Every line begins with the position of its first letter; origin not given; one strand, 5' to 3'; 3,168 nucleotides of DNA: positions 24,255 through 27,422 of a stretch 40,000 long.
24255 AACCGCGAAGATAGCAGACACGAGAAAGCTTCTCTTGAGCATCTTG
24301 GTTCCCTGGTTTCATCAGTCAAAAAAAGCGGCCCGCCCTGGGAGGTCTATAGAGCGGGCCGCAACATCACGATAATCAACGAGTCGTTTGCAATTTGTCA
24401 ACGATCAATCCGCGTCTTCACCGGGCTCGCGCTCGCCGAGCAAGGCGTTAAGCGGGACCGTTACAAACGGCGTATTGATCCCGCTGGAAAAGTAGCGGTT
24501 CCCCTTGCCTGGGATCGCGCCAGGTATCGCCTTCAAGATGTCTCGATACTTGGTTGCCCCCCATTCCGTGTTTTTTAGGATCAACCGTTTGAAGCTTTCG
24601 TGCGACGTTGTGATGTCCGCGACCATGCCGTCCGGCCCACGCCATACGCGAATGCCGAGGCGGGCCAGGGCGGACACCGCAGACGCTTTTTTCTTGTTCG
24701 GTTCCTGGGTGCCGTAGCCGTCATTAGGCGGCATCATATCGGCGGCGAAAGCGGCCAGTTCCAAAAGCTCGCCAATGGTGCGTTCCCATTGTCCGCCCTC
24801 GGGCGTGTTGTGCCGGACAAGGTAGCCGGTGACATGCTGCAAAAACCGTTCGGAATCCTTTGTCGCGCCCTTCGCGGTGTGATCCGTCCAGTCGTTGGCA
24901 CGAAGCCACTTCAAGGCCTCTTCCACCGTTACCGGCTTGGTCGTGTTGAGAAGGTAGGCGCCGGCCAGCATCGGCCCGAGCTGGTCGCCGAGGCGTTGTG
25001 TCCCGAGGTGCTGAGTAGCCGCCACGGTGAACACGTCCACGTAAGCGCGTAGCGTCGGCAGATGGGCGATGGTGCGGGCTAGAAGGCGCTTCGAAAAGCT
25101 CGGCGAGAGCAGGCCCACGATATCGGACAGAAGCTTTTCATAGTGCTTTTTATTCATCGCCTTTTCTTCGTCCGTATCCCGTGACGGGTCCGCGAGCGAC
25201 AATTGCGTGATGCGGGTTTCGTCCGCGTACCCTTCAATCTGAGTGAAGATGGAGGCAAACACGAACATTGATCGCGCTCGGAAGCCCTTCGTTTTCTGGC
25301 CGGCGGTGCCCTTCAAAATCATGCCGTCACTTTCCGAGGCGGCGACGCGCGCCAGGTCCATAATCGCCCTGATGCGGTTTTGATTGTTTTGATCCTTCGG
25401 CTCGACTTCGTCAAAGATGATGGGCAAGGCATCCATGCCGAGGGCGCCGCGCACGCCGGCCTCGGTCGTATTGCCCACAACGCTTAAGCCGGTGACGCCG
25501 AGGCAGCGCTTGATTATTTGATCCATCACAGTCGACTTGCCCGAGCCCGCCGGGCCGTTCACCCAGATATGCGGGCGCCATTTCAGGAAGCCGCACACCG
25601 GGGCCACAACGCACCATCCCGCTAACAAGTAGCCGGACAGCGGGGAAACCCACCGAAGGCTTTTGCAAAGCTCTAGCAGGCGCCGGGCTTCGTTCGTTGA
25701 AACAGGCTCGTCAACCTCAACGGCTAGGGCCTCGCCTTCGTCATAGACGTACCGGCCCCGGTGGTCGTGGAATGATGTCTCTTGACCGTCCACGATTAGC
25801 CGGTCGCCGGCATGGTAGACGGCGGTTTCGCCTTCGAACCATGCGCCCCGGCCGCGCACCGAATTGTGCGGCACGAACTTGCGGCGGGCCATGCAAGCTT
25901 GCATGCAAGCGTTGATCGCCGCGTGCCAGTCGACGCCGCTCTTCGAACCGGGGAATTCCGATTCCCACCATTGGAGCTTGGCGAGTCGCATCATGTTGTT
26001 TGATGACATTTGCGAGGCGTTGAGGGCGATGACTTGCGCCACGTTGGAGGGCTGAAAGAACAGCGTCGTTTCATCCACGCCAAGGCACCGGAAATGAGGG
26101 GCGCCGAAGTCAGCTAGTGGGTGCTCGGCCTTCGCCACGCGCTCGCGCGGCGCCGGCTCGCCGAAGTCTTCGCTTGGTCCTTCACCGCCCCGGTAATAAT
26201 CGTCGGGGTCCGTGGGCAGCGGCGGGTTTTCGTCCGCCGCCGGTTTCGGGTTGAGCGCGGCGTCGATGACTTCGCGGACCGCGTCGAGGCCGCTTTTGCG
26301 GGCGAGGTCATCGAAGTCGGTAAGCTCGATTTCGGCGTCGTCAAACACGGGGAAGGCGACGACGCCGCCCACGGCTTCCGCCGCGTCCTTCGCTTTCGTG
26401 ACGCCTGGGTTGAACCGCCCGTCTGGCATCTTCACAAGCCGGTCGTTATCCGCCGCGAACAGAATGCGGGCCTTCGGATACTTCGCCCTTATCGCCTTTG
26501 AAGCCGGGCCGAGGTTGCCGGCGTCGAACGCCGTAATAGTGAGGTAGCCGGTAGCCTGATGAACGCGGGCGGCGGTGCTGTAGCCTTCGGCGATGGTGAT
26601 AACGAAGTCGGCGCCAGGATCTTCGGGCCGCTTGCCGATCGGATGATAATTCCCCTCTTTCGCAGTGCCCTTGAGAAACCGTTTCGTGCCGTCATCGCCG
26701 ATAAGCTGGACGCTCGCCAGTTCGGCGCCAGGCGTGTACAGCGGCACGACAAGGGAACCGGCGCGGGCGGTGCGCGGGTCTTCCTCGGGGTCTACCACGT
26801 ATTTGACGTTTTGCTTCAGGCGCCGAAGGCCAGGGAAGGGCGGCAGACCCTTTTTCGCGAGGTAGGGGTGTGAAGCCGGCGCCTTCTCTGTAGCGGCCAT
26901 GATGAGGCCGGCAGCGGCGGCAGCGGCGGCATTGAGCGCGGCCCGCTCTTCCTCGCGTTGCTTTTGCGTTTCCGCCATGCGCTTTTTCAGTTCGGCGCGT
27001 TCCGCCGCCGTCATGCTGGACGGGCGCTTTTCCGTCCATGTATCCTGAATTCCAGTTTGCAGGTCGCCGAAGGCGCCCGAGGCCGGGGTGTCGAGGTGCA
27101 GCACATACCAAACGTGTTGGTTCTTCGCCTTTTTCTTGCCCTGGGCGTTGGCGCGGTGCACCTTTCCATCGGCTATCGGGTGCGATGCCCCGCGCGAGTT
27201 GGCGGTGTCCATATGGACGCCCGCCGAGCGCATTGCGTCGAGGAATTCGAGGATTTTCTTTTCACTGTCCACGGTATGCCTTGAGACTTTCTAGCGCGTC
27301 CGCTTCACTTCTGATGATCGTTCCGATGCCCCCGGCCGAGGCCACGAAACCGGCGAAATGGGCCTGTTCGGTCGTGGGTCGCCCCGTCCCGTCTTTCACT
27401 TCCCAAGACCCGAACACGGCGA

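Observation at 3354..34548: Phage-specific 17-bp motif family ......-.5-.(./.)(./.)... at 15 or more sites, mostly at operon starts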

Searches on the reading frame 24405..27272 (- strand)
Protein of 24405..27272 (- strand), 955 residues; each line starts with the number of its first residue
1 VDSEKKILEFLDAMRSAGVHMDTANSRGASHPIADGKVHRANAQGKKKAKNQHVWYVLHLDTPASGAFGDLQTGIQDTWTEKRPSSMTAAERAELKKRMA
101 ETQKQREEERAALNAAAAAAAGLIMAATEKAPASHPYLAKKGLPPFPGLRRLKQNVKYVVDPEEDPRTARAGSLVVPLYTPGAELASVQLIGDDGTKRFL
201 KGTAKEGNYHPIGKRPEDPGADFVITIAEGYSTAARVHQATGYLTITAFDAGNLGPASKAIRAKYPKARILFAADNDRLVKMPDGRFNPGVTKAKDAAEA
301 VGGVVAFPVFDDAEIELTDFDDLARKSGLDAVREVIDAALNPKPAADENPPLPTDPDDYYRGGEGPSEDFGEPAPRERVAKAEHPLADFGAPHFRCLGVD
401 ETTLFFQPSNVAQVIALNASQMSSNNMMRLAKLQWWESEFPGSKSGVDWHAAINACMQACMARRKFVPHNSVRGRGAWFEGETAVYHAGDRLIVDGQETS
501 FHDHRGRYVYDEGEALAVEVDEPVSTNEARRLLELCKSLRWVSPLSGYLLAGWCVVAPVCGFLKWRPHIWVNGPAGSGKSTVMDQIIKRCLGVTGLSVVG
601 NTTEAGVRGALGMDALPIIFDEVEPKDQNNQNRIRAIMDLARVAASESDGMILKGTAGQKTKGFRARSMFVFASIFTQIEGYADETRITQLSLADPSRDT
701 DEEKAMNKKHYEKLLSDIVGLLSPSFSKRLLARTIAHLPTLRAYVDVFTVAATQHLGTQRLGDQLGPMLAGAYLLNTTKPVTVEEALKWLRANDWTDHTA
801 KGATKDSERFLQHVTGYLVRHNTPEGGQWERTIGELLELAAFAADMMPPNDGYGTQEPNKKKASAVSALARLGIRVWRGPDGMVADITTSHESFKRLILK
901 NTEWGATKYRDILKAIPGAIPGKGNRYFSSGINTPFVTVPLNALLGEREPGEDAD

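Call 12: search_protein_families(library=pfam, proteins=[window:24405-27272:-], max_evalue=0.01)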
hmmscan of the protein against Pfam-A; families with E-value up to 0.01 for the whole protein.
window:24405-27272:- (955 aa): 2 families
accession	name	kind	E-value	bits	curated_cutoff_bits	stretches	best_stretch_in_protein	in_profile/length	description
PF13362.12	Toprim_3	-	7e-05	23.6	27.2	1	225-328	2-93/95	Toprim domain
PF25199.1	nSTAND_NTPase5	-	0.0045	17.3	34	0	568-594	43-69/145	Novel STAND NTPase 5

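Call 37: find_related_loci(query=A2, collection=viral_contigs, flank=10000)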
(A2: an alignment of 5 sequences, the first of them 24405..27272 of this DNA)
Query A2 (955 aa) in viral_contigs; peptide patterns used: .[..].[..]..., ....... (x = any residue, [..] = any of these).
75 stretches matched a pattern; 7 encode a relative of the query (tblastn E <= 1e-3); 6 distinct loci.
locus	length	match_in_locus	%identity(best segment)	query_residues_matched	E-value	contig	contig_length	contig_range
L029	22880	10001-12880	81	2-955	0e+0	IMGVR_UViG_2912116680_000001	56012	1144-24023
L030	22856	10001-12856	82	2-955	0e+0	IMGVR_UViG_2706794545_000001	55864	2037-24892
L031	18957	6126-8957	65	18-954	0e+0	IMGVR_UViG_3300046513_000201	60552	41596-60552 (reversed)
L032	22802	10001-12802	59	2-953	0e+0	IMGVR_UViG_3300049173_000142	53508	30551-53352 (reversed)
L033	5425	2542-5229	32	7-953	3e-103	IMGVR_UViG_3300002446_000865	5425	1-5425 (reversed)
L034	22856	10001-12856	81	4-953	0e+0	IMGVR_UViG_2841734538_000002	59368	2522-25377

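Call 45: search_dna_similar(query=window:24405-27272:-, collection=phages, mode=protein, max_rows=15, max_evalue=0.00001)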
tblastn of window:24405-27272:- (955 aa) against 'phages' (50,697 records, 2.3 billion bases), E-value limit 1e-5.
Records with a match: 115; places in all: 115; records where one place covers at least 80% of the query: 13.
Best place of each record, by identity: <60% 115.
By first word of the organism name: Vibrio 17; Pseudomonas 15; Escherichia 10; Xanthomonas 10; Moraxella 8; Bordetella 5; Acinetobacter 4; Caudoviricetes 4; Enterobacter 3; Serratia 3; and 23 more.
By host as written in the record: - 20; Xanthomonas campestris pv. campestris GBBC 1419 8; Moraxella catarrhalis 8; Escherichia coli 7; Vibrio lentus 7; Bordetella bronchiseptica 3; Vibrio crassostreae 3; Vibrio splendidus 3; and 45 more.
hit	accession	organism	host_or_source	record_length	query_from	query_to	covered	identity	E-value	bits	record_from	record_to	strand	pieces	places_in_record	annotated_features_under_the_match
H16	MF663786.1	Bordetella phage vB_BbrM_PHB04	Bordetella bronchiseptica 4715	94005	7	945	98%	33.8%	5e-116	398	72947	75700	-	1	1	putative DNA primase/helicase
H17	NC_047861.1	Bordetella phage vB_BbrM_PHB04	Bordetella bronchiseptica 4715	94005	7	945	98%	33.8%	5e-116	398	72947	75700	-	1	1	DNA primase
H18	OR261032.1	Aeromonas phage ST4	Aeromonas hydrophila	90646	9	950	99%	33.7%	6e-123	419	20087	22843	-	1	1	DNA primase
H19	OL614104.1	Morganella phage Mecenats66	Morganella sp.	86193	33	951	96%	32.7%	8e-125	424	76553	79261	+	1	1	DNA primase/helicase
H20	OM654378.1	Pararheinheimera phage vB_PsoM_KLER1-1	Pararheinheimera soli strain KR2-1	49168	1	931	97%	31.1%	2e-105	367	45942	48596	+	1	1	DNA primase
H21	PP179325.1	Pseudomonas phage Touem01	Pseudomonas syringae 7C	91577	55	953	94%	31.2%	2e-105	367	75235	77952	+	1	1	putative DNA primase/helicase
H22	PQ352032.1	Enterobacter phage phiT5282EW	Enterobacter sp.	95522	55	945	93%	30.8%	6e-95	336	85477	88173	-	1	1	hypothetical protein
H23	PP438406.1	Microcystis phage Mwe-JY13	Microcystis wesenbergii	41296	174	946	81%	35.2%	3e-108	375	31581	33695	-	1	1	DNA primase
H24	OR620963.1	Yersinia phage fHe-Yen8-01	Yersinia enterocolitica serotype O:8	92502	55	941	93%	30.7%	9e-99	347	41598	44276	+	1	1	DNA primase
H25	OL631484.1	Escherichia phage ECML-606-1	Escherichia coli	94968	55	919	91%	31.3%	4e-94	333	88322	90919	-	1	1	hypothetical protein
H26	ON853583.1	Serratia phage MQ-4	Serratia liquefaciens EOA81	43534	87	944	90%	31.2%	8e-95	335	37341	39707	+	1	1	hypothetical protein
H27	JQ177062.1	Bdellovibrio phage phi1422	Bdellovibrio bacteriovorus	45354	28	945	96%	27.6%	1e-76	281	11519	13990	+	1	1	putative primase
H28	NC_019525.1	Bdellovibrio phage phi1422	Bdellovibrio bacteriovorus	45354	28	945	96%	27.6%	1e-76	281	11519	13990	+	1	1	DNA primase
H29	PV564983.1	Bordetella phage PBb001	Bordetella bronchiseptica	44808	389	948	59%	38.6%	1e-104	364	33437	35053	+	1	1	CHC2 zinc finger protein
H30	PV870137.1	Bordetella phage vB_BbrM_PBb002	Bordetella bronchiseptica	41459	389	948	59%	38.6%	2e-104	363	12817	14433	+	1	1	CHC2 zinc finger protein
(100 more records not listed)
